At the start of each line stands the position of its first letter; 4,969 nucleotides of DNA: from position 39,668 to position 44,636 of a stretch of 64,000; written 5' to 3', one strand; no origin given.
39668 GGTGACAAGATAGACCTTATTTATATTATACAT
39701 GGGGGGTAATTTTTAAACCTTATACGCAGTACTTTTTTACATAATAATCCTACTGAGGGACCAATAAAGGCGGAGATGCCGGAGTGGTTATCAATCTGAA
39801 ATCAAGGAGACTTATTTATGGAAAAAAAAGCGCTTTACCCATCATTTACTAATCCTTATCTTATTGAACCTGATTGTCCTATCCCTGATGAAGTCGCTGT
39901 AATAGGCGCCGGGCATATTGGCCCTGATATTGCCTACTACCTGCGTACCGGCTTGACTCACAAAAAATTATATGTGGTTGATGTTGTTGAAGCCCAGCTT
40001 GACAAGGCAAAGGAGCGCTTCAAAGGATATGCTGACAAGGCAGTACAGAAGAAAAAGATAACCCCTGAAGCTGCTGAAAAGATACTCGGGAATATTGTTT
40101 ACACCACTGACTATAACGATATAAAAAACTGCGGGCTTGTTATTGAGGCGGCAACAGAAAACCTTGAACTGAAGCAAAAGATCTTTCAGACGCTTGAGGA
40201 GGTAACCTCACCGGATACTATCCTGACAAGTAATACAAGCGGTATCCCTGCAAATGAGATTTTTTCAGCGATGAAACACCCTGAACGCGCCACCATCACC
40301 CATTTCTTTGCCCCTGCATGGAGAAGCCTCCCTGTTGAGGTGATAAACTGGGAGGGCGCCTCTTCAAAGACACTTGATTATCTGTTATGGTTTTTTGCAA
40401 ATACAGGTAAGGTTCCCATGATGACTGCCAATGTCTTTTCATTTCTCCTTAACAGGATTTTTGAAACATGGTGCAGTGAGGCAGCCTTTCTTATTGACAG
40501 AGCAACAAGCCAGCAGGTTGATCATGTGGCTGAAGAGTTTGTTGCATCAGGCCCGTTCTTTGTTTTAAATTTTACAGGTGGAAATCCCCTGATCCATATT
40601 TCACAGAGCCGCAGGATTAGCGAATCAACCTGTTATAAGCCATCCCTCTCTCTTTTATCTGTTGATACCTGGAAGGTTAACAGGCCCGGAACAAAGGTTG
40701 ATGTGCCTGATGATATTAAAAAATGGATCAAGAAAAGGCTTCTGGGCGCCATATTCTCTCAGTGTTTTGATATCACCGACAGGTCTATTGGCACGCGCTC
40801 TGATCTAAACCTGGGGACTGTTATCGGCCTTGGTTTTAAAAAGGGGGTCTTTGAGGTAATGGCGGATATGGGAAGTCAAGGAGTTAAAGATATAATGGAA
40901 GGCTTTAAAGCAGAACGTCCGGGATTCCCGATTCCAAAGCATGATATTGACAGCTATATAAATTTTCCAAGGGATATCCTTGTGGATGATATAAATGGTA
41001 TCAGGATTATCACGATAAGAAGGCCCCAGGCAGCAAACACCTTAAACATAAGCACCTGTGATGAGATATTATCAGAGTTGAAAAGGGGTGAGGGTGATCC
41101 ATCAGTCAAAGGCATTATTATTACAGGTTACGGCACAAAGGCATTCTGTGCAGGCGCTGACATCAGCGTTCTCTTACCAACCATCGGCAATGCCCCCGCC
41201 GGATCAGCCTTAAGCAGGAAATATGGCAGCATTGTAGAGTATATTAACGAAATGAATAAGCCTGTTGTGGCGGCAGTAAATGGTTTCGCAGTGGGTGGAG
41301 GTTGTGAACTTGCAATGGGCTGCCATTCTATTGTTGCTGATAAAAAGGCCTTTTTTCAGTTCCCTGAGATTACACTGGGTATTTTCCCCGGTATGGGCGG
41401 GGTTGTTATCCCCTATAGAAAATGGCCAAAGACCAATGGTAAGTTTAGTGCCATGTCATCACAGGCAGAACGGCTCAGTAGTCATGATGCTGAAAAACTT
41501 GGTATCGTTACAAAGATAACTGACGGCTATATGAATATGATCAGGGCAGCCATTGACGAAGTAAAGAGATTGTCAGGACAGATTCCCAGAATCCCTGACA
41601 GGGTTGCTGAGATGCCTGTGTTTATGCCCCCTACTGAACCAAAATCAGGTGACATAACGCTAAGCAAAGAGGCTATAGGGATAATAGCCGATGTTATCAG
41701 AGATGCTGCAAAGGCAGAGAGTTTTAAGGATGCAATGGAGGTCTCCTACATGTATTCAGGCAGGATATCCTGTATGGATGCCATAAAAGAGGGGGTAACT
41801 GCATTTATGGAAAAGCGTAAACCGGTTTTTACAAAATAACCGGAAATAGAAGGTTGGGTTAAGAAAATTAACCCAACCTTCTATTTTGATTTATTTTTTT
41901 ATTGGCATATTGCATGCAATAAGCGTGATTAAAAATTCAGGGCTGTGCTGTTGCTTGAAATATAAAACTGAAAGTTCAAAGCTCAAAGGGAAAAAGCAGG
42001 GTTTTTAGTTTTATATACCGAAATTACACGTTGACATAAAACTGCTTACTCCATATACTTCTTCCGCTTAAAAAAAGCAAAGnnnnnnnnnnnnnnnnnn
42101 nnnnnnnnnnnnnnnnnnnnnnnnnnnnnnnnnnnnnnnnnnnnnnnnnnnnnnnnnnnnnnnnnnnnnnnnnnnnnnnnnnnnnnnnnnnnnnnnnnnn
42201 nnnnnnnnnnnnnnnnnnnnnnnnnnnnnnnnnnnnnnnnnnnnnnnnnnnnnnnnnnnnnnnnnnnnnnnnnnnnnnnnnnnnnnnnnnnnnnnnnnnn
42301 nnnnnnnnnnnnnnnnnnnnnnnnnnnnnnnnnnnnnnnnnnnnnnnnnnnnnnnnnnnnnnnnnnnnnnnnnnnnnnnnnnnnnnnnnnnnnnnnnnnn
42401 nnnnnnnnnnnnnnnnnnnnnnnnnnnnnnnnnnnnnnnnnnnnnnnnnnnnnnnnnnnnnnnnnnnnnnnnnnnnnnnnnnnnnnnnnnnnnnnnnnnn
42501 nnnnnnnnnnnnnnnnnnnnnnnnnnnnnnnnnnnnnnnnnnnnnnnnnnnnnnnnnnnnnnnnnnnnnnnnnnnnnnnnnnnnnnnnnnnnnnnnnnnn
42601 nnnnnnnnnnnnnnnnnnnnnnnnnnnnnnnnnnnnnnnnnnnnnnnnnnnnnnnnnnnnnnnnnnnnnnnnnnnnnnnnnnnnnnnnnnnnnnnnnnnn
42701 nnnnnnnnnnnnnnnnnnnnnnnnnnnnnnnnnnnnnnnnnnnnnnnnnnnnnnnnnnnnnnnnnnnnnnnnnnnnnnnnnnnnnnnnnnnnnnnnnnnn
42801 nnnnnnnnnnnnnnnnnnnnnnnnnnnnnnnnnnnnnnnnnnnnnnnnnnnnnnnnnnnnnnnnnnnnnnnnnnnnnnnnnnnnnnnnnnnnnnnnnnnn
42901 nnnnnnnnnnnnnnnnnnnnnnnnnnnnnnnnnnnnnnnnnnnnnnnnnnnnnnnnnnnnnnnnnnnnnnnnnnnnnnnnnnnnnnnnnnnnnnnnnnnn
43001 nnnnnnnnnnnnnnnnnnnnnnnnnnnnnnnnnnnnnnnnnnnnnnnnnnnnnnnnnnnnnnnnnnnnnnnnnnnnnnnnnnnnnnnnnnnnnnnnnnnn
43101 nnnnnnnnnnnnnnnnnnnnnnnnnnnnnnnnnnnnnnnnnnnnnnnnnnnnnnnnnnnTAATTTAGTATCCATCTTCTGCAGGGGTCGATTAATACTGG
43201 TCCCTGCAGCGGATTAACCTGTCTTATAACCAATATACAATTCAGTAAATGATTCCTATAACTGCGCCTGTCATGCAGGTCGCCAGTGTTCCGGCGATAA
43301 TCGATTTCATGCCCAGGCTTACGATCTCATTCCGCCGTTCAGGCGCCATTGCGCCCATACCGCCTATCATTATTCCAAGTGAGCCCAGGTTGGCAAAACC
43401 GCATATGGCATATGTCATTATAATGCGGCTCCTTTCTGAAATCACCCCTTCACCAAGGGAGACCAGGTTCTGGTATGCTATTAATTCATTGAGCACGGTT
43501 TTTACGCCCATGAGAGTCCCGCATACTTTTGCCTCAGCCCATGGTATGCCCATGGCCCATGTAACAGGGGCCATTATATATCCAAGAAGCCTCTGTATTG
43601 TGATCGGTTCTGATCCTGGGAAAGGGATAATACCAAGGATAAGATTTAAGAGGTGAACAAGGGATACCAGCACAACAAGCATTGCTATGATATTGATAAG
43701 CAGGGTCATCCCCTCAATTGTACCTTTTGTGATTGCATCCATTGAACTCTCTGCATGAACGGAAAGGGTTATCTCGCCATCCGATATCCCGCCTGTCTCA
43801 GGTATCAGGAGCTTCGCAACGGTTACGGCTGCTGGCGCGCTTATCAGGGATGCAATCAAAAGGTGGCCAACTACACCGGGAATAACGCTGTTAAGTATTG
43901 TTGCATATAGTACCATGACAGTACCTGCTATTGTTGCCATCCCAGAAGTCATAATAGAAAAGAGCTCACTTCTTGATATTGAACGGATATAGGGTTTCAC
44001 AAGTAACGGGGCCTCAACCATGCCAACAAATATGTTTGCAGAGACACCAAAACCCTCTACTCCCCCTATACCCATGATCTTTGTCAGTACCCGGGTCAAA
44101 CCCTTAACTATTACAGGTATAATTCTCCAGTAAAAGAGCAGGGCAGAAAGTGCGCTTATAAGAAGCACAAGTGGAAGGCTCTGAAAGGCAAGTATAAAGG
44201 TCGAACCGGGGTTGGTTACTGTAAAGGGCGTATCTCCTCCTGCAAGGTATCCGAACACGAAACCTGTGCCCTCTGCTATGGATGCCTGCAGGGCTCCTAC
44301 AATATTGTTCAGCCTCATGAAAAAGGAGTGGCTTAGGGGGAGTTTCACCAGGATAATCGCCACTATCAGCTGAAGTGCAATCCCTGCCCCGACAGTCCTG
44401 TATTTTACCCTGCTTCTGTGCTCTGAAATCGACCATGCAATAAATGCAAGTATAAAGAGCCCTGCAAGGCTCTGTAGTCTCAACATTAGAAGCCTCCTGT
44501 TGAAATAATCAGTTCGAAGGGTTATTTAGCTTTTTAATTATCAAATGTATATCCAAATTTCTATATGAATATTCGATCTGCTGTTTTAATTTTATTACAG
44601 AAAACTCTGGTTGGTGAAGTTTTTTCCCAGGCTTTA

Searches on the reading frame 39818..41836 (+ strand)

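Call 55: search_protein_families(library=pfam, proteins=[window:39818-41836:+], max_evalue=0.00001)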
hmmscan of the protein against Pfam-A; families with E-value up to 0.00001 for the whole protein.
window:39818-41836:+ (673 aa): 3 families
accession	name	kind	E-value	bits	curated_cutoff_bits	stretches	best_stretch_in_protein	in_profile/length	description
PF02737.24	3HCDH_N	-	2.2e-44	151.9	22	1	25-203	1-177/180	3-hydroxyacyl-CoA dehydrogenase, NAD binding domain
PF00378.25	ECH_1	-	3.4e-43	148.2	27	1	393-590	4-195/251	Enoyl-CoA hydratase/isomerase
PF16113.10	ECH_2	-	1.5e-33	117.2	27.2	1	395-582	1-187/335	Enoyl-CoA hydratase/isomerase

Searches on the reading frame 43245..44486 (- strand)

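Call 55: search_protein_families(library=pfam, proteins=[window:43245-44486:-], max_evalue=0.00001)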
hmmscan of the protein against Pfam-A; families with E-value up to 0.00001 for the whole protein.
window:43245-44486:- (414 aa): 3 families
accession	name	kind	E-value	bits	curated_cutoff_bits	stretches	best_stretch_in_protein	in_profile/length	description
PF07662.18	Nucleos_tra2_C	-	4.7e-68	229.5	32.3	1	208-411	1-213/213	Na+ dependent nucleoside transporter C-terminus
PF01773.25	Nucleos_tra2_N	-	2.7e-18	66.7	27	1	8-81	1-74/74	Na+ dependent nucleoside transporter N-terminus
PF07670.19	Gate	-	4.6e-10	40.3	29.6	1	101-199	2-102/104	Nucleoside recognition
